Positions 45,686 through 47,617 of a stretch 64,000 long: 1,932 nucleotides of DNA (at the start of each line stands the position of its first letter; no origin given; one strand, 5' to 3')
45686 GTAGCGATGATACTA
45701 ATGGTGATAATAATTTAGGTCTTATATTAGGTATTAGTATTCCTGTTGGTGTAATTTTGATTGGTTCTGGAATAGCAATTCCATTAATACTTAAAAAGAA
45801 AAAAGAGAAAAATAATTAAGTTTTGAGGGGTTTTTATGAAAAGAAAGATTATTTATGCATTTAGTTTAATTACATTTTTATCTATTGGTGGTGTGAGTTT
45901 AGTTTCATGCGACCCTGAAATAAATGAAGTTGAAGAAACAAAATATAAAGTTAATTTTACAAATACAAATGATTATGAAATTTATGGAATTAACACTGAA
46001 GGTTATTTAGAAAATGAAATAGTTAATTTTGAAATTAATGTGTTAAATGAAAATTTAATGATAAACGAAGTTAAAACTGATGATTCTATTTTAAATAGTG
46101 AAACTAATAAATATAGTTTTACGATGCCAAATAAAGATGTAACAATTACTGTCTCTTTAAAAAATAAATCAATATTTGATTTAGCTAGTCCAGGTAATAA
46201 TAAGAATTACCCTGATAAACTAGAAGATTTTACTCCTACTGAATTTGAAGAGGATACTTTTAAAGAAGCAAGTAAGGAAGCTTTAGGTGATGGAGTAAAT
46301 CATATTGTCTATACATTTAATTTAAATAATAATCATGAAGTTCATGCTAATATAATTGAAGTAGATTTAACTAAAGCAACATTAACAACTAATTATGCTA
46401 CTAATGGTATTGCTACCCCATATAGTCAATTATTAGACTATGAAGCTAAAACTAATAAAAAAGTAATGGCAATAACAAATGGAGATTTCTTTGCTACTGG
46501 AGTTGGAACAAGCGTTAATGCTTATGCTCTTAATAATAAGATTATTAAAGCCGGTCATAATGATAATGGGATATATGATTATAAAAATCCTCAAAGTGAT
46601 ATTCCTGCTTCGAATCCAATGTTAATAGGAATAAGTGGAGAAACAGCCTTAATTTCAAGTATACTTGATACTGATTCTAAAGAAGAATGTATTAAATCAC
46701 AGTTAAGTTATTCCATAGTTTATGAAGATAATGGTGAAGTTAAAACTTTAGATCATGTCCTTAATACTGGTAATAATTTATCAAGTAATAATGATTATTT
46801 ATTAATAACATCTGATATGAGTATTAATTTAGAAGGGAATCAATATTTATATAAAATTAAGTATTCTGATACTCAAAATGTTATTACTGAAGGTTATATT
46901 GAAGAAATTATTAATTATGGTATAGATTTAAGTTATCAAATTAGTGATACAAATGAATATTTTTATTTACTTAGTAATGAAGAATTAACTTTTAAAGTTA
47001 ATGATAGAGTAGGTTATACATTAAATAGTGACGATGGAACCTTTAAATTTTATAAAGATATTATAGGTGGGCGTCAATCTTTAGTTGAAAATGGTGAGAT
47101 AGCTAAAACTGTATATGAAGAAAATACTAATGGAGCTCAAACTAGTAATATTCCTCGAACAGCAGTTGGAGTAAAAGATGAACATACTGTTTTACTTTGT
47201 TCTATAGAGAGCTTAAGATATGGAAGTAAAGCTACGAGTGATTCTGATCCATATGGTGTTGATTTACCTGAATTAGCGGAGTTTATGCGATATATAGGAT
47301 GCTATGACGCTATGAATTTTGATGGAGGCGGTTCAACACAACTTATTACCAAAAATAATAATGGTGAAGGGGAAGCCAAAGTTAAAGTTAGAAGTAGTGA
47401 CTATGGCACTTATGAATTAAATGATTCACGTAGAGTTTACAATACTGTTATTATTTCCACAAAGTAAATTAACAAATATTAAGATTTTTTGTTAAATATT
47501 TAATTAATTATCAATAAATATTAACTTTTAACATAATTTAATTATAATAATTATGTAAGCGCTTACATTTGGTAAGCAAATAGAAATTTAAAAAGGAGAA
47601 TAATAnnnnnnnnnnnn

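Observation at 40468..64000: Large surface-enzyme locus that looks built to dismantle a phosphodiester-linked amino-sugar polymer (teichoic-acid/phosphoglycan scavenging)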

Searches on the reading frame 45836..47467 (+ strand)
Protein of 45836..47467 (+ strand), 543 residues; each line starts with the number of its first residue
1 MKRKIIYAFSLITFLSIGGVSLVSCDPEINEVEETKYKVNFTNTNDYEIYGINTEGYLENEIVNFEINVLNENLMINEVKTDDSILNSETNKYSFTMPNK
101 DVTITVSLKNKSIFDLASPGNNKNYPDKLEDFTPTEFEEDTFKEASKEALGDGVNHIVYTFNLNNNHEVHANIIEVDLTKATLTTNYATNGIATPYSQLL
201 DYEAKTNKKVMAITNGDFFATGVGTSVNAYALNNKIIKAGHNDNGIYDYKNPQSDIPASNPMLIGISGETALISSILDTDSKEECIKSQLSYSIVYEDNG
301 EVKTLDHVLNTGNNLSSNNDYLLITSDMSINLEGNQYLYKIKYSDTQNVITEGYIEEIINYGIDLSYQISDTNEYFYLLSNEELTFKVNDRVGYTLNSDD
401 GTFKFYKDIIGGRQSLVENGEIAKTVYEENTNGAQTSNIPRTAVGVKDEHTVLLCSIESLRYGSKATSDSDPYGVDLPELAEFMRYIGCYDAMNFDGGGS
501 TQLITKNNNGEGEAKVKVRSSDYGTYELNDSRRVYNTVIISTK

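Call 4: search_protein_families(library=pfam, proteins=[window:45836-47467:+], max_evalue=0.01)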
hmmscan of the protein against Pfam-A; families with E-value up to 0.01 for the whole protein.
window:45836-47467:+ (543 aa): 1 family
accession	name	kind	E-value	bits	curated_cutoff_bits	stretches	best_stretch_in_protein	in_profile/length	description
PF09992.14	NAGPA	-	4.7e-22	79.4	25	1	382-516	40-150/169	Phosphodiester glycosidase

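Call 14: search_protein_families(library=ncbifam, proteins=[window:45836-47467:+], max_evalue=0.01)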
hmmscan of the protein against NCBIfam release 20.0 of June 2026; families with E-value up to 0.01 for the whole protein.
window:45836-47467:+ (543 aa): 0 families

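Call 17: search_solved_structures(query=window:45836-47467:+, max_evalue=1)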
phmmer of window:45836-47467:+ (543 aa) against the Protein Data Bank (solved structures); distinct sequences matched with E-value up to 1: 8.
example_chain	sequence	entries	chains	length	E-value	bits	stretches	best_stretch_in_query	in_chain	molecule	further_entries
3ohg_A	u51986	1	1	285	3.9e-11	45.7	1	380-514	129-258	Uncharacterized protein from DUF2233 family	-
6ozd_A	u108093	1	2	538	0.0019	20.3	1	432-505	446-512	Putative exported protein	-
6pki_A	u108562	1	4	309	0.011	17.8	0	410-504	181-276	N-acetylglucosamine-1-phosphodiester alpha-N-acetylglucosaminidase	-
6pkg_A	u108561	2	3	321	0.021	16.9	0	466-504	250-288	N-acetylglucosamine-1-phosphodiester alpha-N-acetylglucosaminidase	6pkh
6u11_A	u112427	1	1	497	0.085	14.9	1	468-505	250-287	EGF-like domain-containing protein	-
6pku_A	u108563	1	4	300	0.099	14.6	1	465-505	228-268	N-acetylglucosamine-1-phosphodiester alpha-N-acetylglucosaminidase (NAGPA)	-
6pky_A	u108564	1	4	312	0.14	14.1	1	466-505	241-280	N-acetylglucosamine-1-phosphodiester alpha-N-acetylglucosaminidase (NAGPA)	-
5h3k_A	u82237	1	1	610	0.6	12.1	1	401-504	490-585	Slr0280 protein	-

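Call 20: find_homologous_proteins(query=window:45836-47467:+, max_evalue=0.00001)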
Query window:45836-47467:+ (543 aa): 366 proteins with E <= 0.00001 among 8000 candidates; the best 120 are listed.
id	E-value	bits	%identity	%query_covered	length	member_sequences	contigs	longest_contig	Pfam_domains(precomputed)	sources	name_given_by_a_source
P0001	0.0e+0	1187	100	100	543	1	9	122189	PF09992.15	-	-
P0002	0.0e+0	1173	99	100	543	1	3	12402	PF09992.15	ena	-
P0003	0.0e+0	1163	98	100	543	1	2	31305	PF09992.15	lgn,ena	-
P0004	0.0e+0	1158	97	100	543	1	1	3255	PF09992.15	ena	-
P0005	0.0e+0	1158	97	100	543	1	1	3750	PF09992.15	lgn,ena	-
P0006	0.0e+0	1158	97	100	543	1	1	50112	PF09992.15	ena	-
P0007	0.0e+0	1157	97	100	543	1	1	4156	PF09992.15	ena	-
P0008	0.0e+0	1155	97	100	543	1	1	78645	PF09992.15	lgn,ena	-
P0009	0.0e+0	1152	97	100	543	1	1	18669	PF09992.15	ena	-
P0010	0.0e+0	1151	97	100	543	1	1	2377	PF09992.15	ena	-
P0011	0.0e+0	1151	97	100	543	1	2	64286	PF09992.15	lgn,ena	-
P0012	0.0e+0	1148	96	100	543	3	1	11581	PF09992.15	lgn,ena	-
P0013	0.0e+0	1143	96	100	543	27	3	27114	PF09992.15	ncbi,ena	-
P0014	3.3e-209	714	62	100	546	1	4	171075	PF09992.15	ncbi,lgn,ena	-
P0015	8.3e-209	713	62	100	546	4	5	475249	PF09992.15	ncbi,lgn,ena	-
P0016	6.5e-193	660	58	100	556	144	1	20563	PF09992.15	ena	-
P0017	1.6e-187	642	56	100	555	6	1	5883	PF09992.15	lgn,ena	-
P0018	5.3e-174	598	54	100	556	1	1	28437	PF09992.15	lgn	-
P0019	1.9e-172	593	54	100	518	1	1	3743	PF09992.15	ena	-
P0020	9.7e-157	541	52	100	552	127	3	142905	PF09992.15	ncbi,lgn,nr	ncbi:MAG: phosphodiester glycosidase family protein [Candidatus Onthovivens sp.]|nr:phosphodiester g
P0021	6.6e-144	499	56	80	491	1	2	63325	PF09992.15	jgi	-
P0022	2.1e-143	497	55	80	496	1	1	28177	PF09992.15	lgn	-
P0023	4.8e-139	483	55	79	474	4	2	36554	PF09992.15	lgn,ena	-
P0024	5.8e-132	459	52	79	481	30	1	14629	PF09992.15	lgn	-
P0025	6.3e-129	449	51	79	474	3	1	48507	PF09992.15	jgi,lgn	jgi:hypothetical protein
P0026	4.9e-124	433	50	80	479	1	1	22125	PF09992.15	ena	-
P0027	1.2e-116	409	48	80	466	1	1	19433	PF09992.15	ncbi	-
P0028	8.9e-116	406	48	79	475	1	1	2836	PF09992.15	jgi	-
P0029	1.2e-113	399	48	80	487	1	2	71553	PF09992.15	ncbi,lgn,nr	ncbi:MAG: phosphodiester glycosidase family protein [Bacilli bacterium]|nr:phosphodiester glycosidas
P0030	1.8e-108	382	47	78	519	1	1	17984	PF09992.15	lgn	-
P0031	2.9e-107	378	46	78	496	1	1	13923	PF09992.15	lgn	-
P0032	3.5e-107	377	47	78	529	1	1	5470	PF09992.15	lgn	-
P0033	5.5e-107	377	46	76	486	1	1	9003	PF09992.15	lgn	-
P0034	8.7e-107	376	46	78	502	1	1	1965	PF09992.15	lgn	-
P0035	1.4e-105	372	45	78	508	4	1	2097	PF09992.15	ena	-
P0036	2.1e-105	372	47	79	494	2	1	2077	PF09992.15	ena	-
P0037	5.9e-105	370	46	79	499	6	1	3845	PF09992.15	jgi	jgi:hypothetical protein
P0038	8.9e-105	370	47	79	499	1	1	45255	PF09992.15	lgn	-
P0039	3.2e-104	368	47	77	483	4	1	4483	PF09992.15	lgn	-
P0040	8.0e-104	366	46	80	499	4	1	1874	PF09992.15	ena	-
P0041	9.5e-103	363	45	77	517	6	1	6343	PF09992.15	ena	-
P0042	1.8e-102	362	45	80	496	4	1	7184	PF09992.15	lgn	-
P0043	6.3e-102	360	45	77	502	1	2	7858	PF09992.15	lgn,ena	-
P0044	1.5e-101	359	47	76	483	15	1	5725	PF09992.15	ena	-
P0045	1.8e-101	359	46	76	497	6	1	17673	PF09992.15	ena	-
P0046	5.9e-101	357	47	76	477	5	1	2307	PF09992.15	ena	-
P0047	2.1e-100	355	45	76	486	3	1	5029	PF09992.15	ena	-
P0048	3.0e-100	355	45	78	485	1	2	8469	PF09992.15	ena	-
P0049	1.9e-99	352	45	79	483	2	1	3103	PF09992.15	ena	-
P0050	7.3e-97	343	43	79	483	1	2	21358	PF09992.15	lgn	-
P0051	1.1e-96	343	43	80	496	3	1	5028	PF09992.15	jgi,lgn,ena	-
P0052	8.4e-94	333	45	76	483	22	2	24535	PF09992.15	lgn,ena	-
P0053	2.0e-92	329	42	77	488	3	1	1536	PF09992.15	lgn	-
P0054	5.0e-91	324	43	77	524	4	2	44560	PF09992.15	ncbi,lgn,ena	-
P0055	2.6e-90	322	45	77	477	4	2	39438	PF09992.15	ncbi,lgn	-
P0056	9.6e-90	320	44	76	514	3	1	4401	PF09992.15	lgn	-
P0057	1.3e-89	320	45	76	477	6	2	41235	PF09992.15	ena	-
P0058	5.6e-89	317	43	76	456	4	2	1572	PF09992.15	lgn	-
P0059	8.5e-89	317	44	77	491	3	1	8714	PF09992.15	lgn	-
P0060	2.6e-87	312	43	77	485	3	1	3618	PF09992.15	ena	-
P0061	1.3e-84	303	42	76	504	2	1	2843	PF09992.15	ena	-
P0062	3.7e-84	302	43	77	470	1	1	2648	PF09992.15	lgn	-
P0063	1.2e-83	300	41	76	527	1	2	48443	PF09992.15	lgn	-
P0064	6.9e-83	297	41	76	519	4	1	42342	PF09992.15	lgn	-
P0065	1.4e-82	296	42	77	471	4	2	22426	PF09992.15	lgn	-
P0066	2.0e-82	296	42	78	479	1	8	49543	PF09992.15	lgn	-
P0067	7.4e-81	291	43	78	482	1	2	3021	PF09992.15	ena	-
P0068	1.2e-80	290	40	79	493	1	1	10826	PF09992.15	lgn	-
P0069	3.2e-80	288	42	77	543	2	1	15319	PF09992.15,PF02368.25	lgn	-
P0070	5.1e-80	288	42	76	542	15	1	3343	PF09992.15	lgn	-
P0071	1.4e-78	283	40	77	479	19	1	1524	PF09992.15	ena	-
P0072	1.5e-78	283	40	76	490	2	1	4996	PF09992.15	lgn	-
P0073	6.4e-78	281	41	76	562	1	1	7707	PF09992.15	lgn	-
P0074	1.1e-76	277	38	82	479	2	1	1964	PF09992.15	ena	-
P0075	4.0e-76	275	39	79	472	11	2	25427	PF09992.15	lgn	-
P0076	4.2e-76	275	41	77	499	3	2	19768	PF09992.15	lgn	-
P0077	1.7e-74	270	40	77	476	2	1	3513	PF09992.15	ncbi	-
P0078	1.7e-73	266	39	76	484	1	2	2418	PF09992.15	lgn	-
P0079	4.1e-73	265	36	99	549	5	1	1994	PF09992.15,PF02368.25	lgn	-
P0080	1.2e-71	260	41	71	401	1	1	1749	PF09992.15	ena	-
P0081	1.3e-69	253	37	77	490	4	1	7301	PF09992.15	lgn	-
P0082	3.3e-69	252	38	75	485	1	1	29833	PF09992.15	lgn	-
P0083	5.3e-67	245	38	76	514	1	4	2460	PF09992.15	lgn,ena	-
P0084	1.6e-65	240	38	77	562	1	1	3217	PF09992.15,PF02368.25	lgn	-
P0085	1.8e-65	240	38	76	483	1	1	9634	PF09992.15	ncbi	-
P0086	1.1e-64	237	35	79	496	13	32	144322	PF09992.15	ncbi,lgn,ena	-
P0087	1.8e-64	237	37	76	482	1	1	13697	PF09992.15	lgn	-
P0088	7.0e-64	235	36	76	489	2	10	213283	PF09992.15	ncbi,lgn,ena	-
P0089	1.8e-63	233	38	76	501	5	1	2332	PF09992.15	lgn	-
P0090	4.3e-63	232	37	76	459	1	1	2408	PF09992.15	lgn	-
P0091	1.7e-62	230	37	76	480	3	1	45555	PF09992.15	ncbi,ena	-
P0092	5.7e-62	228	36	75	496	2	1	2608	PF09992.15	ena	-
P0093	1.6e-61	227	37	76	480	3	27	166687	PF09992.15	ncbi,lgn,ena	-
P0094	8.6e-61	224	38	76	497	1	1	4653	PF09992.15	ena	-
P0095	4.8e-60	222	38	73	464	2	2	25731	PF09992.15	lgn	-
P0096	9.3e-60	221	37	73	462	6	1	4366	PF09992.15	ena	-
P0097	5.3e-59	219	37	76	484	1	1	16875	PF09992.15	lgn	-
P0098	6.1e-59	218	36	76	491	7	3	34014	PF09992.15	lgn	-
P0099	9.5e-59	218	37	75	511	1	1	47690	PF09992.15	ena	-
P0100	1.2e-58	217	38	76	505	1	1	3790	PF09992.15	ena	-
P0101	1.4e-58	217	35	68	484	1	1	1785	PF09992.15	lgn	-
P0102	1.6e-58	217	36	76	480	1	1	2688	PF09992.15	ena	-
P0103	8.2e-58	215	35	76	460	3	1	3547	PF09992.15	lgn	-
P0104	3.8e-57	212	46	30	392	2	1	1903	PF09992.15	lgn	-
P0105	4.2e-57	212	38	76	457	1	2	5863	PF09992.15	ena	-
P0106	5.8e-57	212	36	76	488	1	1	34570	PF09992.15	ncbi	-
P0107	2.3e-56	210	37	71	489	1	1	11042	PF09992.15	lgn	-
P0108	2.7e-56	210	37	76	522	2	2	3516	PF09992.15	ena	-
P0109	4.2e-56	209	35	75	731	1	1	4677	PF09992.15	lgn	-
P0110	3.3e-55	206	37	76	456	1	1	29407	PF09992.15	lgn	-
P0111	4.2e-55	206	37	76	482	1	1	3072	PF09992.15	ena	-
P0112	5.3e-55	205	36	79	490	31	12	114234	PF09992.15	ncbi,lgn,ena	-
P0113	5.4e-55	205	48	27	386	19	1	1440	PF09992.15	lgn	-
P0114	3.2e-54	203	35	76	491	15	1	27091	PF09992.15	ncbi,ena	-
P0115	1.2e-53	201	39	68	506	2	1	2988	PF09992.15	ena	-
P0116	1.4e-53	201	36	76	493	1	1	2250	PF09992.15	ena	-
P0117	4.7e-53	199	35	79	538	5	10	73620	PF09992.15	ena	-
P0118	8.7e-53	198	35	79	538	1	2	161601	PF09992.15,PF04886.17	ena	-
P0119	9.7e-53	198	35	77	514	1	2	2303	PF09992.15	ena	-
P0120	1.4e-52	197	38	68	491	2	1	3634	PF09992.15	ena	-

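Call 22: find_encoding_contigs(protein=P0015, flank=10000, max_places=1)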
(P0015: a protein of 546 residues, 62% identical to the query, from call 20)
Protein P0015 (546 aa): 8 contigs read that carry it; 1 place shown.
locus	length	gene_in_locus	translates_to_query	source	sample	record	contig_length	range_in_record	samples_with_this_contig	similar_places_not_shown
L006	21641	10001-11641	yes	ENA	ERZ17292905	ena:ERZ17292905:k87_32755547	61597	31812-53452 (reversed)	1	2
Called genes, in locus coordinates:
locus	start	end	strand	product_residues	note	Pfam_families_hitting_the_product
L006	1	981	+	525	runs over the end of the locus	PF16656:Pur_ac_phosph_N (weak), PF00149:Metallophos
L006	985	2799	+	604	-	PF00005:ABC_tran, PF13304:AAA_21 (faint), PF17912:OB_MalK (faint)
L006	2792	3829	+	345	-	PF01380:SIS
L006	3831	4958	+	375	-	PF01979:Amidohydro_1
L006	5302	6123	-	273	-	PF02311:AraC_binding, PF00165:HTH_AraC, PF12833:HTH_18, PF00165:HTH_AraC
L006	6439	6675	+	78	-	PF13560:HTH_31 (weak), PF12844:HTH_19, PF01381:HTH_3, PF13443:HTH_26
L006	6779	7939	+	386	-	PF17996:CE2_N, PF00657:Lipase_GDSL, PF13472:Lipase_GDSL_2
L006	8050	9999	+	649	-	PF03009:GDPD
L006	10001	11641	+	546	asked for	PF09992:NAGPA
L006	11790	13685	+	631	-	-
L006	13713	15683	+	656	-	PF03009:GDPD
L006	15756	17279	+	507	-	-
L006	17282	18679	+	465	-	-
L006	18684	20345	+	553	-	PF01547:SBP_bac_1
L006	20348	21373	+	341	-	PF00528:BPD_transp_1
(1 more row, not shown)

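Call 23: find_encoding_contigs(protein=P0020, flank=10000, max_places=1)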
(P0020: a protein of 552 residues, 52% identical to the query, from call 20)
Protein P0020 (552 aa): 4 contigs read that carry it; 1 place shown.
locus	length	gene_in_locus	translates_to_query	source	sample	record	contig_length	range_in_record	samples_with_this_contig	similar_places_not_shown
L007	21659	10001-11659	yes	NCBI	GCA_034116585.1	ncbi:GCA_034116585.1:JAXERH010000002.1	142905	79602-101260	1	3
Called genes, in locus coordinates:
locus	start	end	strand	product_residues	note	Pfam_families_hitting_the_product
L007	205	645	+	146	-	-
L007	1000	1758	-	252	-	PF12724:Flavodoxin_5 (weak), PF13484:Fer4_16 (faint), PF13746:Fer4_18 (weak), PF13237:Fer4_10 (weak), PF00037:Fer4 (faint), PF12838:Fer4_7 (faint), PF13187:Fer4_9 (weak), PF14697:Fer4_21 (faint)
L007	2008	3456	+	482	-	PF01554:MatE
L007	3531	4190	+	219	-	-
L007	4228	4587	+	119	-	-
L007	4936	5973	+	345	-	PF01380:SIS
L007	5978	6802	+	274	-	PF02585:PIG-L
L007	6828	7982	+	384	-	PF17996:CE2_N, PF00657:Lipase_GDSL, PF13472:Lipase_GDSL_2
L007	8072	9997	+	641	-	PF03009:GDPD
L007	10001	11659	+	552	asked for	PF09992:NAGPA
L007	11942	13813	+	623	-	-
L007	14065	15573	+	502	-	-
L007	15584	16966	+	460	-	-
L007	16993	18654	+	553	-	PF01547:SBP_bac_1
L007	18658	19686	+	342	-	PF00528:BPD_transp_1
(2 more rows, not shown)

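Call 24: find_encoding_contigs(protein=P0029, flank=10000, max_places=1)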
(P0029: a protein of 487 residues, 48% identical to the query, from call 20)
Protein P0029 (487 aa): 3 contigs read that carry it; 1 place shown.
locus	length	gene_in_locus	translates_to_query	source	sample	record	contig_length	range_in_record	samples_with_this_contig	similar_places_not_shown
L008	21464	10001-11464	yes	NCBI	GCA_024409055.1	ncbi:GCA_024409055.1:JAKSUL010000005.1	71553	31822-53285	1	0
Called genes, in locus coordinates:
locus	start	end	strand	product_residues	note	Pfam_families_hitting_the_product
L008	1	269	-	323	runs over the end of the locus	PF00528:BPD_transp_1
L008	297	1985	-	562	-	PF01547:SBP_bac_1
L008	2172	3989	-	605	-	PF07944:Beta-AFase-like_GH127_cat, PF20736:Glyco_hydro127M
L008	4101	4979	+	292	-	PF02311:AraC_binding, PF07883:Cupin_2, PF00165:HTH_AraC (weak), PF12833:HTH_18, PF00165:HTH_AraC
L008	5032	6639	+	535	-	PF00728:Glyco_hydro_20, PF18088:Glyco_H_20C_C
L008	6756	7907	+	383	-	PF00657:Lipase_GDSL (weak), PF13472:Lipase_GDSL_2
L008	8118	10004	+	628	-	PF03009:GDPD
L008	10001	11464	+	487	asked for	PF09992:NAGPA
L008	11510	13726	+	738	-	PF09479:Flg_new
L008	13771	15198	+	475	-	-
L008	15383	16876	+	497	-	-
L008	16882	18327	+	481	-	-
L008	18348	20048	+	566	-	PF01547:SBP_bac_1, PF13416:SBP_bac_8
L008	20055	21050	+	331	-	PF00528:BPD_transp_1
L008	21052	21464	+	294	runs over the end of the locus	PF00528:BPD_transp_1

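Call 25: find_encoding_contigs(protein=P0088, flank=10000, max_places=1)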
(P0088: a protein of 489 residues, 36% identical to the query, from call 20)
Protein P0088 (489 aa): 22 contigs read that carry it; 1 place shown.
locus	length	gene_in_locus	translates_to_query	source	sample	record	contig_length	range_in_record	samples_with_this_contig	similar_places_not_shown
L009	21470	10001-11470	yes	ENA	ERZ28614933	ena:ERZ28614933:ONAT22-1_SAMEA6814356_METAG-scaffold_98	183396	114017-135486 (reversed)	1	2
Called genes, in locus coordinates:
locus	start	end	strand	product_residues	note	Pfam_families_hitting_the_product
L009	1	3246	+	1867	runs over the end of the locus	PF13195:DUF4011, PF13086:AAA_11, PF13604:AAA_30 (faint), PF13245:AAA_19 (faint), PF13086:AAA_11, PF13087:AAA_12, PF18741:MTES_1575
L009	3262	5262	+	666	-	PF03772:Competence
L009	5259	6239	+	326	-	PF21694:DNA_pol3_delta_C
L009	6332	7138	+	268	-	PF02457:DAC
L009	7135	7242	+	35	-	-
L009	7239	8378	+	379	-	PF06245:DUF1015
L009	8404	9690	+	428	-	PF00696:AA_kinase, PF13840:ACT_7 (faint), PF01842:ACT (weak), PF22468:ACT_9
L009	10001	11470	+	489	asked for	PF09992:NAGPA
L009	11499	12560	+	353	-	PF14607:GxDLY, PF13472:Lipase_GDSL_2 (weak), PF14606:Lipase_GDSL_3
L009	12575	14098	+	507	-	PF13552:DUF4127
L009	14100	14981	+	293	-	PF00480:ROK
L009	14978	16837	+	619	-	PF00728:Glyco_hydro_20, PF18088:Glyco_H_20C_C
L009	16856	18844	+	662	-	PF13802:Gal_mutarotas_2, PF01055:Glyco_hydro_31_2nd, PF21365:Glyco_hydro_31_3rd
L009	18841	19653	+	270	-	PF18082:NAT_N, PF18164:GNAT_C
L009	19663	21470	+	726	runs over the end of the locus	PF16875:Glyco_hydro_36N, PF02065:Melibiase, PF16874:Glyco_hydro_36C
